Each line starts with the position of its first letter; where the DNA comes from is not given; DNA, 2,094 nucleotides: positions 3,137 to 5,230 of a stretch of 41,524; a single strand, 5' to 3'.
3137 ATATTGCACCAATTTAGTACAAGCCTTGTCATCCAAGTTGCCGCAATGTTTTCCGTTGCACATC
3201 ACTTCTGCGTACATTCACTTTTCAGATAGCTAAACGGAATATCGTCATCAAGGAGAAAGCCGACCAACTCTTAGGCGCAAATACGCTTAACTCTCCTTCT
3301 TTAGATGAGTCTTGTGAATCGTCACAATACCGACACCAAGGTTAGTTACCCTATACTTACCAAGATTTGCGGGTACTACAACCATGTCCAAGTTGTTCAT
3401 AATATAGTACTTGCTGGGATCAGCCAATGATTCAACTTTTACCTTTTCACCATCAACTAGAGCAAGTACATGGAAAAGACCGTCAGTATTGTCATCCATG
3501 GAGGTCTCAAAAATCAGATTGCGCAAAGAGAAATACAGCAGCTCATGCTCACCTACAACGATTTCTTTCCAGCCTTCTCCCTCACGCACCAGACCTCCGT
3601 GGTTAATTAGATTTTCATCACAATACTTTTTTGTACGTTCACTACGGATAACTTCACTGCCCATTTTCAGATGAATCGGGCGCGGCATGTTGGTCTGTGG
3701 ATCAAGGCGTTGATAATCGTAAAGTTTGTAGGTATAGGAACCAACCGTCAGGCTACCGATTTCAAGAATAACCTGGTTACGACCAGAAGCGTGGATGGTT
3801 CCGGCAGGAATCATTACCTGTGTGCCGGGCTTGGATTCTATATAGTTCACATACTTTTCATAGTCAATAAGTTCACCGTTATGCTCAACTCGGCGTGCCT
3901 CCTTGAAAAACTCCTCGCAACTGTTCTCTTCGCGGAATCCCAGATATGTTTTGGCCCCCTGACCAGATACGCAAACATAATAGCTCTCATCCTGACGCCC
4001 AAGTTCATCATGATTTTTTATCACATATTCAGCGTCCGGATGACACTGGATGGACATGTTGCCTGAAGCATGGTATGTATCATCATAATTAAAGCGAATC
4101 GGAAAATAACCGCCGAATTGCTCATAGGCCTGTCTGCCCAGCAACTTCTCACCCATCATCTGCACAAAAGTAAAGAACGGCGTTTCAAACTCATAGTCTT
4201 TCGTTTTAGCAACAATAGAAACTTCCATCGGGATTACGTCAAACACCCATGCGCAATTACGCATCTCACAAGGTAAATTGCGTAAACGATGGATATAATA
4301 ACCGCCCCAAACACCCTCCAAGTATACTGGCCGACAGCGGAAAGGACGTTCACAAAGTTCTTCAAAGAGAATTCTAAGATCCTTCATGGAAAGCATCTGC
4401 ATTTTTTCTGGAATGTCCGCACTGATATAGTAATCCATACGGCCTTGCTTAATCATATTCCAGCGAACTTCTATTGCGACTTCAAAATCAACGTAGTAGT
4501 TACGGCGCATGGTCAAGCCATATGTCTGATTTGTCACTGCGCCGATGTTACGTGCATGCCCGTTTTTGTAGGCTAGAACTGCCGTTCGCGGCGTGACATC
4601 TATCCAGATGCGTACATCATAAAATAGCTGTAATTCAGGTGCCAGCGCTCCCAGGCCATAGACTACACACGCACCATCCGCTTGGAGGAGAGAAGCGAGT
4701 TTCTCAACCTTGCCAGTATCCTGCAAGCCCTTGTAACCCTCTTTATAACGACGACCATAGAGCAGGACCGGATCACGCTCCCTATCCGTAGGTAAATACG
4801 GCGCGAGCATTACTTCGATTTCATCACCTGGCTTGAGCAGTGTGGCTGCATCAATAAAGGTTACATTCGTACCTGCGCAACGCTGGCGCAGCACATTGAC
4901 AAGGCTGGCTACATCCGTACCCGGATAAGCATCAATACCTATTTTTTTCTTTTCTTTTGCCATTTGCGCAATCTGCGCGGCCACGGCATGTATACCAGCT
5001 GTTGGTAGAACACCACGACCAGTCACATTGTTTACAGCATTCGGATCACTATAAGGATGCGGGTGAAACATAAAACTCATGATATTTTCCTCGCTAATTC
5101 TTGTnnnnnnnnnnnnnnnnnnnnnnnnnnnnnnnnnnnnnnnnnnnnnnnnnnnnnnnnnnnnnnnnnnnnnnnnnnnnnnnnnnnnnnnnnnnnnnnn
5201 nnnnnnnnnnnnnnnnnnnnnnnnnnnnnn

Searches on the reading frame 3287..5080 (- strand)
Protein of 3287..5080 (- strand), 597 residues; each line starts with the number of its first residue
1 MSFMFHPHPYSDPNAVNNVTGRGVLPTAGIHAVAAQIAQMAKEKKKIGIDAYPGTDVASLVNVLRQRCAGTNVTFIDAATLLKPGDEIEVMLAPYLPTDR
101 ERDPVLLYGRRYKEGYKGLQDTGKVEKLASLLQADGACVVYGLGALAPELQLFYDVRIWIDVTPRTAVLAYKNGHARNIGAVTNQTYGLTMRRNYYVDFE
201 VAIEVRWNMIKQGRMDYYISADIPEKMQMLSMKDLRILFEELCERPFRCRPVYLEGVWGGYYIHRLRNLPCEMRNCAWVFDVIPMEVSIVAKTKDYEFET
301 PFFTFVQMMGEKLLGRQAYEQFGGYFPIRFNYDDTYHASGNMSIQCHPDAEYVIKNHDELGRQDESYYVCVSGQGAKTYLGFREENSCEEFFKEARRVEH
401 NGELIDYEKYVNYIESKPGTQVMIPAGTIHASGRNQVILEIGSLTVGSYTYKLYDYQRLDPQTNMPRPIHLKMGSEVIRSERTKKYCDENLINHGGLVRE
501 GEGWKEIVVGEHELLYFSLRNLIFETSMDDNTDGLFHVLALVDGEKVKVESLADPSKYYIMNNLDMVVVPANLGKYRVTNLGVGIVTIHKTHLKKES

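Call 10: search_protein_families(library=pfam, proteins=[window:3287-5080:-], max_evalue=0.01)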
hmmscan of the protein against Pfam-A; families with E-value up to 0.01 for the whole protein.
window:3287-5080:- (597 aa): 0 families

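Call 24: search_solved_structures(query=window:3287-5080:-, max_evalue=1)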
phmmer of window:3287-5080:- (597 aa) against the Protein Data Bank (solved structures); distinct sequences matched with E-value up to 1: 1.
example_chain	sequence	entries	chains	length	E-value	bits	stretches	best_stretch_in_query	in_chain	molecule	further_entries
1qwr_A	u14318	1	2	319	1.4e-13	53.4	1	243-513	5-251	Mannose-6-phosphate isomerase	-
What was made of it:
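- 2160..5080 (-): ROK sugar kinase (2160-3053) and a 597-aa protein whose C-terminal half resembles class I mannose-6-phosphate isomerase (3287-5080). Both are conserved partners of copy 1. PDB 1qwr, E 1e-13 (call 24).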

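Call 26: search_protein_families(library=ncbifam, proteins=[window:3287-5080:-], max_evalue=0.01)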
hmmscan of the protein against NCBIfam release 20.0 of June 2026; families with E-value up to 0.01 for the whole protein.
window:3287-5080:- (597 aa): 1 family
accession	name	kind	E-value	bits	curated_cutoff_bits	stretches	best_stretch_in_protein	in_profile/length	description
TIGR00218.1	manA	equivalog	3e-06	26.7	116.2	1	356-544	148-319/359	mannose-6-phosphate isomerase, class I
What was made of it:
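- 2160..5080 (-): NCBIfam manA, weak (call 26).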

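Call 78: search_protein_families(library=pfam, proteins=[window:3287-5080:-], max_evalue=10)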
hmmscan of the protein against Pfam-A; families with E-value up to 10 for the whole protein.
window:3287-5080:- (597 aa): 1 family
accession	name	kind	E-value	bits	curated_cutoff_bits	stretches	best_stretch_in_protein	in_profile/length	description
PF13107.11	DUF3964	-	0.018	15.9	27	1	359-399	53-95/109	Protein of unknown function (DUF3964)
